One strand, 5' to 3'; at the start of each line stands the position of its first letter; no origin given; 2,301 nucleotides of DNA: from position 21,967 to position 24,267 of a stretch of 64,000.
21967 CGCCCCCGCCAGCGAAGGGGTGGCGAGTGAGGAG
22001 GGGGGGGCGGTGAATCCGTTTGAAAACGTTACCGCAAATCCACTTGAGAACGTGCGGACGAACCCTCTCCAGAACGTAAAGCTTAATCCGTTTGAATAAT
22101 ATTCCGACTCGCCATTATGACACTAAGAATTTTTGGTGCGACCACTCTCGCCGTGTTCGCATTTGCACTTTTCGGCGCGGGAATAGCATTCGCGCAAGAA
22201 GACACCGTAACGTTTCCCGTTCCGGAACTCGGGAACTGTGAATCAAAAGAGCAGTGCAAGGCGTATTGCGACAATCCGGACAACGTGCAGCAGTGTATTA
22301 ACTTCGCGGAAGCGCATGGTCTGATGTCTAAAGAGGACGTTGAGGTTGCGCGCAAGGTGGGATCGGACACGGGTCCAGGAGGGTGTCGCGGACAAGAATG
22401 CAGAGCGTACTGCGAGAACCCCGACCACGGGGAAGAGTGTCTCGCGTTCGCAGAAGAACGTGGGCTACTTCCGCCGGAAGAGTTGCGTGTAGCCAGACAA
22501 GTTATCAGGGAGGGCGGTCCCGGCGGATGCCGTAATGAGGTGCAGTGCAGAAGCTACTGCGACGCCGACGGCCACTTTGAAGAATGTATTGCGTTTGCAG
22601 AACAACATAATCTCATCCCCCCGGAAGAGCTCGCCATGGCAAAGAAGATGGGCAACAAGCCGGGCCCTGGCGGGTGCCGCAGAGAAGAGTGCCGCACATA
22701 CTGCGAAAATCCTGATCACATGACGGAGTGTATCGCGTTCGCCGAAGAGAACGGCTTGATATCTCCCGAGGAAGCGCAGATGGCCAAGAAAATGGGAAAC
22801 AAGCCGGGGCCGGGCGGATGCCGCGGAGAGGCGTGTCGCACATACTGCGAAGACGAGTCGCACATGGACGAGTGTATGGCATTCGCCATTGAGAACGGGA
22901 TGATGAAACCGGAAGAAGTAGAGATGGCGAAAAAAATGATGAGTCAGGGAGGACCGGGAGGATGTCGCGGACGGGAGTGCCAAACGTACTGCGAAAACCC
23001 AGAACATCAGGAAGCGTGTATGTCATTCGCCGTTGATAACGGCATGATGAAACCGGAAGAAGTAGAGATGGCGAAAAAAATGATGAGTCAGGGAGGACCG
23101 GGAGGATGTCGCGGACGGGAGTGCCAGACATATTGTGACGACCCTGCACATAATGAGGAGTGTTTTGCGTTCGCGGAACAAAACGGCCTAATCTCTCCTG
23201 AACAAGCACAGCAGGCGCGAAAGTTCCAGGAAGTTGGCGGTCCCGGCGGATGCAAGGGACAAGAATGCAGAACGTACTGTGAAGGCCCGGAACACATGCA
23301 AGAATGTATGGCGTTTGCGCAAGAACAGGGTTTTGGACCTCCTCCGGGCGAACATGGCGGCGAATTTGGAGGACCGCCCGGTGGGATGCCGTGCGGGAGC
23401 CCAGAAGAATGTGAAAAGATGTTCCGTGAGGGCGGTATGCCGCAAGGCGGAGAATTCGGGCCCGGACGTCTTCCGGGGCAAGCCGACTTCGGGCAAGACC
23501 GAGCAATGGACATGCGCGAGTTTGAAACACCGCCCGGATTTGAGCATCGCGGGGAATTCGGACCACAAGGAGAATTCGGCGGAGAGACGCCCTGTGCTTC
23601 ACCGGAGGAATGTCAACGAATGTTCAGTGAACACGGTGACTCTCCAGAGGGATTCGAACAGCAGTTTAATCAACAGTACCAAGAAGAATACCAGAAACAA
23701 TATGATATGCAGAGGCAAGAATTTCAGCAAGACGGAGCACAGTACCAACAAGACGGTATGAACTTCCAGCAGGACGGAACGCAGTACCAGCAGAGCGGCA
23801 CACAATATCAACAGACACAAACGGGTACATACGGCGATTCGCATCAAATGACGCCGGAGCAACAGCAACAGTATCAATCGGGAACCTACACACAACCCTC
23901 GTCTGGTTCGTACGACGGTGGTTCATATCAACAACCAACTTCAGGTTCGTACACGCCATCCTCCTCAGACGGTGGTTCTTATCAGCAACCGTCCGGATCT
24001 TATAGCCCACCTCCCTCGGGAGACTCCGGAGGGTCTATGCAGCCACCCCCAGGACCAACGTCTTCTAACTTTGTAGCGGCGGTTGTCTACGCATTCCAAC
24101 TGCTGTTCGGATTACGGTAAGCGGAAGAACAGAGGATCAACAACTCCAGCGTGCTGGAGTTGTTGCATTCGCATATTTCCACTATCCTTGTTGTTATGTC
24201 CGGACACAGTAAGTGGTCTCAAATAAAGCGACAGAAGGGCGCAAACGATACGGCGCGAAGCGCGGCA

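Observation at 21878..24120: Two-gene unit: a small NP[FL]ENV-repeat membrane protein and a secreted 667-aa protein with eight Cys4/His repeats and a prion-like Q/Y/S tail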

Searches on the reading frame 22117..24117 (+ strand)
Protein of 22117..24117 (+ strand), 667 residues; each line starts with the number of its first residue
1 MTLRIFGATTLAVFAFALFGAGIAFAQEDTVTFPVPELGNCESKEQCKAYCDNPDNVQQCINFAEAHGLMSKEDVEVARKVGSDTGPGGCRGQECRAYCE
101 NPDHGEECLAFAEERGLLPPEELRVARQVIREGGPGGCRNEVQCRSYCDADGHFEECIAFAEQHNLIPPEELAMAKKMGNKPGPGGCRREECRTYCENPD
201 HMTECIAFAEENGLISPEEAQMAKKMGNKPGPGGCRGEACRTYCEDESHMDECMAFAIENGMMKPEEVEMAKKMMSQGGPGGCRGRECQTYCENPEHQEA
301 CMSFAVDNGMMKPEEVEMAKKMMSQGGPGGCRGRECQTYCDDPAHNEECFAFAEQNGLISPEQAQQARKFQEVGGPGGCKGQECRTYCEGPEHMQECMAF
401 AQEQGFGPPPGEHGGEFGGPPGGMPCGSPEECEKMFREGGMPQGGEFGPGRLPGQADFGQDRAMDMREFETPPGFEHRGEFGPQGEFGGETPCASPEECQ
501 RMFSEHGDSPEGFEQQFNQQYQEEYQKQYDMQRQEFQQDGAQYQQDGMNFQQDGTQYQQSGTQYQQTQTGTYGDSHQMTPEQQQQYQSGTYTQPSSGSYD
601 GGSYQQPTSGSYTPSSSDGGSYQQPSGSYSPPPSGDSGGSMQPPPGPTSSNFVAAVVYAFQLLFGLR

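Call 4: search_protein_families(library=pfam, proteins=[window:22117-24117:+], max_evalue=1)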
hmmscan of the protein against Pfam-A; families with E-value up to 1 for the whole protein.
window:22117-24117:+ (667 aa): 1 family
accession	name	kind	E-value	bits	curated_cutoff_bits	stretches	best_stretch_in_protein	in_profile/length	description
PF07127.16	Nodulin_late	-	0.43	11.4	30.4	1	37-62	26-50/54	Late nodulin domain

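Call 5: search_protein_families(library=ncbifam, proteins=[window:22117-24117:+], max_evalue=1)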
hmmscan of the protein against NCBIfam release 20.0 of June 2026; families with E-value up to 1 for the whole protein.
window:22117-24117:+ (667 aa): 2 families
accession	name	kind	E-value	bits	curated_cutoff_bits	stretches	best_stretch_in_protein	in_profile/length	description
NF047751.1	HepT_toxin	equivalog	0.053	13.4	60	0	342-369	59-86/120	type VII toxin-antitoxin system HepT family RNase toxin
TIGR04451.1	lanti_SCO0268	equivalog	0.23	11.6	40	1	580-596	26-42/53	SCO0268 family class II lanthipeptide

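Call 7: find_homologous_proteins(query=window:22117-24117:+, max_evalue=0.001)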
Query window:22117-24117:+ (667 aa): 2311 proteins with E <= 0.001 among 8000 candidates; the best 120 are listed.
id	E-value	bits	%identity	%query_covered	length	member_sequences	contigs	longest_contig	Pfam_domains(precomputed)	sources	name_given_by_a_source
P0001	5.3e-207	708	42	75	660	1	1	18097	-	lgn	-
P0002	1.6e-202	693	40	67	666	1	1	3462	-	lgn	-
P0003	7.4e-188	645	36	96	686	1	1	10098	-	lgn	-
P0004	2.5e-186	640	45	55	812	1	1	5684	-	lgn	-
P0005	1.1e-185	637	48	61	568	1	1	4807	PF25052.2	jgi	jgi:hypothetical protein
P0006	1.8e-179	617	43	61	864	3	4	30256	-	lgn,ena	-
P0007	1.2e-177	611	42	70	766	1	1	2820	-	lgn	-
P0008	2.7e-170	587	44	60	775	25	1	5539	PF07648.21,PF00050.27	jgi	-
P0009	1.6e-167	577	44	60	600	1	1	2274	-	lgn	-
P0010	3.6e-165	570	46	60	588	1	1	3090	-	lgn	-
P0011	1.5e-160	554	40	67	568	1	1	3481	-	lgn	-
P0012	1.6e-153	531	44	97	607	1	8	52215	-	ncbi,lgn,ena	ncbi:MAG: hypothetical protein AAB665_00100 [Patescibacteria group bacterium]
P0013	2.2e-150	521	42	66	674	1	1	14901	-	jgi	jgi:uncharacterized protein YutE (UPF0331/DUF86 family)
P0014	7.7e-150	519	46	60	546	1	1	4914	-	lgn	-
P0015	9.0e-150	519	45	96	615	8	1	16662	-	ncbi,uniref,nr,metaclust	ncbi:hypothetical protein A3B35_00385 [Candidatus Kaiserbacteria bacterium RIFCSPLOWO2_01_FULL_54_24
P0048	2.5e-123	431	44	61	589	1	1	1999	PF11617.14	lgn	-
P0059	2.6e-120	421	42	76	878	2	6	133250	PF07648.21,PF00050.27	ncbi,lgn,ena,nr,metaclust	ncbi:MAG: hypothetical protein A2939_01365 [Parcubacteria group bacterium RIFCSPLOWO2_01_FULL_48_18]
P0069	9.2e-118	413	41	60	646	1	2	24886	PF25052.2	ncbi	-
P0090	8.4e-114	400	42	60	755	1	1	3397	PF01934.23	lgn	-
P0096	2.5e-113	398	40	47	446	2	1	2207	PF09851.15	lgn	-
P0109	2.2e-111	392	41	74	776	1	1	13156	PF21287.4,PF07648.21,PF00050.27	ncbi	-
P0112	7.5e-111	390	44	61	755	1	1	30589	PF07648.21,PF00050.27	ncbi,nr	ncbi:MAG: Kazal-type serine protease inhibitor [Candidatus Azambacteria bacterium]|nr:Kazal-type ser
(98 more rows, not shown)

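Call 13: find_encoding_contigs(protein=window:22117-24117:+, flank=5000, max_places=3)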
Protein window:22117-24117:+ (667 aa): 10 contigs read that carry it; 3 places shown.
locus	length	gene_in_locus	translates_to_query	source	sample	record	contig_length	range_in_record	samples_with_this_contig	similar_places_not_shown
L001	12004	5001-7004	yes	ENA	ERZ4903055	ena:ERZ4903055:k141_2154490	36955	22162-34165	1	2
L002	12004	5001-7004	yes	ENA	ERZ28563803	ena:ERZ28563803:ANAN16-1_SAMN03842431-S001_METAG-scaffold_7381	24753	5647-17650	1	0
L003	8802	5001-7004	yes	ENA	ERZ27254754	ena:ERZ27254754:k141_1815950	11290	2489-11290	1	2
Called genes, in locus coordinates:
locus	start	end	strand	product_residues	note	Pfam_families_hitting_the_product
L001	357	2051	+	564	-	PF05157:MshEN, PF00437:T2SSE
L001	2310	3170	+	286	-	-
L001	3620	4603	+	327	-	PF05496:RuvB_N, PF06068:TIP49 (faint), PF01078:Mg_chelatase (faint), PF13191:AAA_16 (weak), PF00004:AAA, PF07728:AAA_5 (weak), PF17864:AAA_lid_4, PF05491:WHD_RuvB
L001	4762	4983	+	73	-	-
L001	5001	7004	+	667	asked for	-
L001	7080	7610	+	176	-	PF20772:TACO1_YebC_N, PF01709:Transcrip_reg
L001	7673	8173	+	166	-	PF02075:RuvC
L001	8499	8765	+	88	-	-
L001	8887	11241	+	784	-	PF00912:Transgly, PF00905:Transpeptidase, PF17957:Big_7 (weak)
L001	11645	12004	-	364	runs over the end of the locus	PF00712:DNA_pol3_beta, PF02767:DNA_pol3_beta_2, PF02768:DNA_pol3_beta_3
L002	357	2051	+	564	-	PF05157:MshEN, PF00437:T2SSE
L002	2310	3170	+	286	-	-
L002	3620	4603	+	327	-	PF05496:RuvB_N, PF06068:TIP49 (faint), PF01078:Mg_chelatase (faint), PF13191:AAA_16 (weak), PF00004:AAA, PF07728:AAA_5 (weak), PF17864:AAA_lid_4, PF05491:WHD_RuvB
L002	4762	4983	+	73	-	-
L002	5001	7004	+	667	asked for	-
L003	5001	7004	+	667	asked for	-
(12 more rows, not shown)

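Call 17: find_related_loci(query=A3, collection=genome_contigs, flank=6000)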
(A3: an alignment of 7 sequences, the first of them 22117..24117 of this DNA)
Query A3 (667 aa) in genome_contigs; peptide patterns used: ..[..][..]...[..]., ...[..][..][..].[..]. (x = any residue, [..] = any of these).
352 stretches matched a pattern; 314 encode a relative of the query (tblastn E <= 1e-3); the best 80 are kept; 80 distinct loci.
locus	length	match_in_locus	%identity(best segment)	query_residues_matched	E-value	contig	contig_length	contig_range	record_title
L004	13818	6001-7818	50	10-596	0e+0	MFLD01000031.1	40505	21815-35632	MAG: Candidatus Kaiserbacteria bacterium RIFCSPHIGHO2_02_FULL_49_16 rifcsphigho2_02_scaffold_3448, whole genome shotgun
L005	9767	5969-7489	56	2-516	2e-180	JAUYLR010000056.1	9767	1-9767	MAG: bacterium isolate C24_metabat.bin.43 C24_k141_346896, whole genome shotgun sequence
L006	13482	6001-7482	56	1-509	2e-174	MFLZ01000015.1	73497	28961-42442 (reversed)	MAG: Candidatus Kaiserbacteria bacterium RIFCSPLOWO2_01_FULL_54_13 rifcsplowo2_01_scaffold_1863, whole genome shotgun se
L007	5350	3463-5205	49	9-610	1e-176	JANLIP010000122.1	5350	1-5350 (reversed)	MAG: Candidatus Kaiserbacteria bacterium isolate S40-18 k99_529651, whole genome shotgun sequence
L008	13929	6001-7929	44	2-664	7e-172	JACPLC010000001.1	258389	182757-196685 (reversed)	MAG: Candidatus Kaiserbacteria bacterium isolate NC_groundwater_511_Ag_S-0.1um_54_12 S35_SO-1_scaffold_84586, whole geno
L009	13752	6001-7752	50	2-566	5e-172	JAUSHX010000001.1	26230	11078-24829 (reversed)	MAG: bacterium isolate E14_metabat.bin.210 E14_k141_695687, whole genome shotgun sequence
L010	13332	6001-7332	57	2-438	2e-169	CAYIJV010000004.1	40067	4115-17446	MAG TPA_asm: uncultured Candidatus Saccharibacteria bacterium isolate ERP119705_co23_584 genome assembly, contig: NODE_7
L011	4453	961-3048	45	10-664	7e-174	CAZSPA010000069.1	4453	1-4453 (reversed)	MAG TPA_asm: uncultured Candidatus Saccharibacteria bacterium isolate SRP269290_co2_317 genome assembly, contig: NODE_30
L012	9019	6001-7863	44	1-664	6e-163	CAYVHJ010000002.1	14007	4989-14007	MAG TPA_asm: uncultured Candidatus Saccharibacteria bacterium isolate SRP269290_co2_340 genome assembly, contig: NODE_50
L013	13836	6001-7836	44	4-664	5e-151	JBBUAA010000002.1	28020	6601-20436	MAG: Patescibacteria group bacterium isolate H52-bin072_1 H52_bin072_1_000000000002, whole genome shotgun sequence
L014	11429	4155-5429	52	8-435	4e-137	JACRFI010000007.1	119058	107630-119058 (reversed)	MAG: Candidatus Kaiserbacteria bacterium isolate NC_groundwater_1721_Pr3_B-0.1um_51_76 SR-2_scaffold_141_1188968, whole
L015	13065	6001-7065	53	1-408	2e-126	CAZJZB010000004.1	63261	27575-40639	MAG TPA_asm: uncultured Candidatus Saccharibacteria bacterium isolate SRP178908_co1_146 genome assembly, contig: NODE_22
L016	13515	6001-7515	42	10-536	3e-126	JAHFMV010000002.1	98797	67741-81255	MAG: Candidatus Kaiserbacteria bacterium isolate nzgw465 NODE_251_length_98798_cov_5.702778, whole genome shotgun sequen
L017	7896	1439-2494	54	1-356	8e-124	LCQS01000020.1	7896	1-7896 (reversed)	MAG: Parcubacteria group bacterium GW2011_GWA2_51_10 UY63_C0020, whole genome shotgun sequence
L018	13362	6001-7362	47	8-400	1e-120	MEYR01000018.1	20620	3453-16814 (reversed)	MAG: Candidatus Azambacteria bacterium RIFCSPLOWO2_01_FULL_44_84 rifcsplowo2_01_scaffold_33892, whole genome shotgun seq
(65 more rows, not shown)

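Call 23: search_protein_families(library=pfam, proteins=[P0005, P0069, P0048, P0109, P0112, P0059, P0090, P0096], max_evalue=0.01)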
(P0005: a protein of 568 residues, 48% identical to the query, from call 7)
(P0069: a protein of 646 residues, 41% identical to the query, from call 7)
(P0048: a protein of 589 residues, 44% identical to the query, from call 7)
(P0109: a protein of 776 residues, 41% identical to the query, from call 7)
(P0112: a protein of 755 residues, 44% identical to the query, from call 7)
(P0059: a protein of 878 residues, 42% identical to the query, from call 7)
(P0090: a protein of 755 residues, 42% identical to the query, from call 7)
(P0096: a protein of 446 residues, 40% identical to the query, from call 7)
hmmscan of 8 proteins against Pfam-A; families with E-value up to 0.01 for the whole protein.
P0005 (568 aa): 1 family
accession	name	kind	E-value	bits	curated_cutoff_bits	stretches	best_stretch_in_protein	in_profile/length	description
PF25052.1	AtDEF-like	-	7.1e-06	26.7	25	0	17-76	7-69/79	Defensin-like family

P0069 (646 aa): 2 families
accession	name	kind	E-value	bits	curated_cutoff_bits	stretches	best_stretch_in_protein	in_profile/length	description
PF25052.1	AtDEF-like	-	1.6e-05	25.5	25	0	3-63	5-68/79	Defensin-like family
PF01934.22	HepT-like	-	0.0013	18.9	23.5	0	260-291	55-85/120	Ribonuclease HepT-like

P0048 (589 aa): 2 families
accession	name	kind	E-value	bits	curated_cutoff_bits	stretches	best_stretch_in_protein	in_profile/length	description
PF11617.13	Cu-binding_MopE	-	1.2e-05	25.9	27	1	548-564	14-30/30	Putative metal-binding motif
PF17449.7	YrzK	-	0.0031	18.2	27.8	0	407-434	27-51/54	Uncharacterized YrzK-like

P0109 (776 aa): 3 families
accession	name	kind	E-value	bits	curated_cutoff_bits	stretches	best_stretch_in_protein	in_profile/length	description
PF00050.26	Kazal_1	-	9.4e-26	90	21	3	600-635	8-49/49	Kazal-type serine protease inhibitor domain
PF07648.20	Kazal_2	-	1e-19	70.8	22.8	3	657-692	5-48/48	Kazal-type serine protease inhibitor domain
PF21287.3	Kazal_CFAI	-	9.1e-06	26.4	27.7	1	598-623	4-29/46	Complement factor I, KAZAL domain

P0112 (755 aa): 3 families
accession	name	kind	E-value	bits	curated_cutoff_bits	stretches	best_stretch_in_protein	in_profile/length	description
PF00050.26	Kazal_1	-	3.9e-07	30.4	21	1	624-648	7-29/49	Kazal-type serine protease inhibitor domain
PF07648.20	Kazal_2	-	9.7e-06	26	22.8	1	627-650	5-32/48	Kazal-type serine protease inhibitor domain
PF21299.2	ADAM10_Cys-rich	-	0.004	18.3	28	0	250-272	2-24/56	ADAM10, cysteine-rich domain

P0059 (878 aa): 2 families
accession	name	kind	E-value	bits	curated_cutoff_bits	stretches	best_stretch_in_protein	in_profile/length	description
PF00050.26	Kazal_1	-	9.5e-09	35.6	21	1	770-791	8-29/49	Kazal-type serine protease inhibitor domain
PF07648.20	Kazal_2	-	2.6e-06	27.9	22.8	1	770-794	5-33/48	Kazal-type serine protease inhibitor domain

P0090 (755 aa): 2 families
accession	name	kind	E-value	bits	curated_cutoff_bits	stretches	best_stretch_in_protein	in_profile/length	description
PF01934.22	HepT-like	-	1.5e-07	31.6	23.5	0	141-180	38-85/120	Ribonuclease HepT-like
PF10925.13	DUF2680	-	0.0019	18.7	25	0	311-331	29-49/57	Protein of unknown function (DUF2680)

P0096 (446 aa): 1 family
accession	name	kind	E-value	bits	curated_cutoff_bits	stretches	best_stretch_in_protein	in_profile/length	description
PF09851.14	SHOCT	-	7.9e-07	29.1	27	0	212-226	11-25/28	Short C-terminal domain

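Call 25: predict_structure(alignment_id=A2)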
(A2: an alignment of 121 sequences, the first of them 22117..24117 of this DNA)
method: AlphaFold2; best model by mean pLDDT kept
length: 667 residues; sequences in the alignment: 121
mean_pLDDT: 71.7   pTM: 0.55
mean pLDDT of the five models: 71.7, 69.9, 69.7, 69.6, 68.9
residues with pLDDT >= 90: 277; 70-90: 138; 50-70: 47; < 50: 205
segments of 3 or more residues with pLDDT < 50: 1-4, 16-27, 413-424, 439-491, 547-631, 633-667
pLDDT, mean of each block of 10 residues (from residue 1): 45 49 44 94 95 92 92 89 89 91 96 94 95 96 93 95 92 90 92 92 95 92 88 91 91 95 92 90 89 93 94 91 91 90 93 93 91 90 85 88 73 44 53 59 37 26 33 37 34 70 63 76 89 80 52 35 32 36 40 35 35 38 38 41 35 31 30
secondary structure, 60 per line:
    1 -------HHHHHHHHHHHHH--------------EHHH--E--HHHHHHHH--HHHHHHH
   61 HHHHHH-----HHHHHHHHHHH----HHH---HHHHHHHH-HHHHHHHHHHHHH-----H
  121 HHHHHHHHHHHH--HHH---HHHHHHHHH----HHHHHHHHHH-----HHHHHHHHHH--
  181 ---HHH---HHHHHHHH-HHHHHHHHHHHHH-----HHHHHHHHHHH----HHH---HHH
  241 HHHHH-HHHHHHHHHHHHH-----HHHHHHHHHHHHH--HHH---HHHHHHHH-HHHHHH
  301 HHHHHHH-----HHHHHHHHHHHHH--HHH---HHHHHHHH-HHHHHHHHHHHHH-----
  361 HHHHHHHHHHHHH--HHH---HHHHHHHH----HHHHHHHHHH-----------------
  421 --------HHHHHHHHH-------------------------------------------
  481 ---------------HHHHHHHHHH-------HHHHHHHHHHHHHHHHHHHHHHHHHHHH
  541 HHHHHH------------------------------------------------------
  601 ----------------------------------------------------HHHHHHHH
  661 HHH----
elements in order (helices of 4 or more, strands of 3 or more residues): H8-20 H44-51 H54-66 H72-82 H93-100 H102-114 H120-132 H141-149 H154-163 H169-178 H190-197 H199-211 H217-227 H238-245 H247-259 H265-277 H286-293 H295-307 H313-325 H334-341 H343-355 H361-373 H382-389 H394-403 H429-437 H496-505 H513-546 H653-663

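Call 27: fold_search(model_id=the predicted structure, library=pdb)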
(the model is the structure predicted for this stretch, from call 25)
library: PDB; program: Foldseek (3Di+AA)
matches with E <= 10: 16; with E <= 0.001: 0
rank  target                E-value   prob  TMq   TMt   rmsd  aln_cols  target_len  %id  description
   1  4p6z_B                1.2e+00  0.07  0.11  0.12  24.2       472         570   11  Crystal structure of the human BST2 cytoplasmic domain and the HIV-1 Vpu cytoplasmic domain bound to the clathrin adap (released 2014-05-21)
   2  9brd_T                1.8e+00  0.03  0.08  0.11  27.5       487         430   12  Synaptic Vesicle V-ATPase with synaptophysin and SidK, State 3 (released 2024-06-26)
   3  6yai_M                4.1e+00  0.02  0.08  0.09  29.4       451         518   12  Clathrin with bound beta2 appendage of AP2 (released 2020-07-29)
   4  9b8q_T                4.7e+00  0.02  0.08  0.11  27.3       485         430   10  Synaptic Vesicle V-ATPase with synaptophysin and SidK, State 3, peripheral stalks (released 2024-06-26)
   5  9u9r_B                5.1e+00  0.02  0.09  0.10  25.3       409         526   12  ARF1(Q71L) bound M4-CTD-undocked AP-4 core (released 2026-03-04)
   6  8f5p_C                5.6e+00  0.02  0.08  0.06  33.7       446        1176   13  Structure of Leishmania tarentolae IFT-A (state 2) (released 2022-12-21)
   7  1sly                  6.2e+00  0.04  0.13  0.14  22.4       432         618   12  COMPLEX OF THE 70-KDA SOLUBLE LYTIC TRANSGLYCOSYLASE WITH BULGECIN A (released 1996-08-17)
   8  7tdz_M                6.2e+00  0.02  0.09  0.08  22.4       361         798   12  Cryo-EM model of protomer of the cytoplasmic ring of the nuclear pore complex from Xenopus laevis (released 2022-06-22)
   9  9i05_Xi               6.5e+00  0.02  0.07  0.09  19.3       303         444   11  Cryo-EM structure of the large subunit of the mitochondrial ribosome from Toxoplasma gondii (released 2025-06-11)
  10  9i05_Xh               6.8e+00  0.01  0.07  0.09  32.3       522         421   10  Cryo-EM structure of the large subunit of the mitochondrial ribosome from Toxoplasma gondii (released 2025-06-11)
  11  7k36_A                7.4e+00  0.02  0.09  0.10  24.0       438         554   12  Cryo-EM structure of STRIPAK complex (released 2021-03-10)
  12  9f5w_G                7.4e+00  0.01  0.07  0.09  24.0       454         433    8  Human condensin II - M18BP1 complex (released 2025-07-02)
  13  8fnc_10               8.1e+00  0.02  0.09  0.13  20.6       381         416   11  Cryo-EM structure of RNase-treated RESC-C in trypanosomal RNA editing (released 2023-07-19)
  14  6w1n_B                8.1e+00  0.01  0.07  0.03  21.7       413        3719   11  Pig Ryanodine Receptor (WT) in 5mM EGTA condition (released 2021-01-06)
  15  5v6r_A                8.9e+00  0.01  0.06  0.08  26.5       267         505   10  Structure of Plexin D1 intracellular domain (released 2017-05-31)
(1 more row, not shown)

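Call 73: list_cluster_members(proteins=[window:22117-24117:+, window:21878-22096:+])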
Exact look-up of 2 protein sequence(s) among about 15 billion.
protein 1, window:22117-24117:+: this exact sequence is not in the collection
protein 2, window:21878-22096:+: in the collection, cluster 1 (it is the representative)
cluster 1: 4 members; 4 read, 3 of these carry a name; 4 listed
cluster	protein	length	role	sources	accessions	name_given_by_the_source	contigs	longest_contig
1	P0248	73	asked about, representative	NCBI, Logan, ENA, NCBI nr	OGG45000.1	hypothetical protein A2673_02825 [Candidatus Kaiserbacteria bacterium ... | MAG: hypothetical protein A2673_02825 [Candidatus Kaiserbacteria bacterium ...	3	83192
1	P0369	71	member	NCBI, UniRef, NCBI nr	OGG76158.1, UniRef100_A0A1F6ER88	hypothetical protein A3A34_01560 [Candidatus Kaiserbacteria bacterium ... | Uncharacterized protein n=1 Tax=Candidatus Kaiserbacteria bacterium ... | MAG: hypothetical protein A3A34_01560 [Candidatus Kaiserbacteria bacterium ...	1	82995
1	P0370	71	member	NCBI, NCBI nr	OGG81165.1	hypothetical protein A3H74_01780 [Candidatus Kaiserbacteria bacterium ... | MAG: hypothetical protein A3H74_01780 [Candidatus Kaiserbacteria bacterium ...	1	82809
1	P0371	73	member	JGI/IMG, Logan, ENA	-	-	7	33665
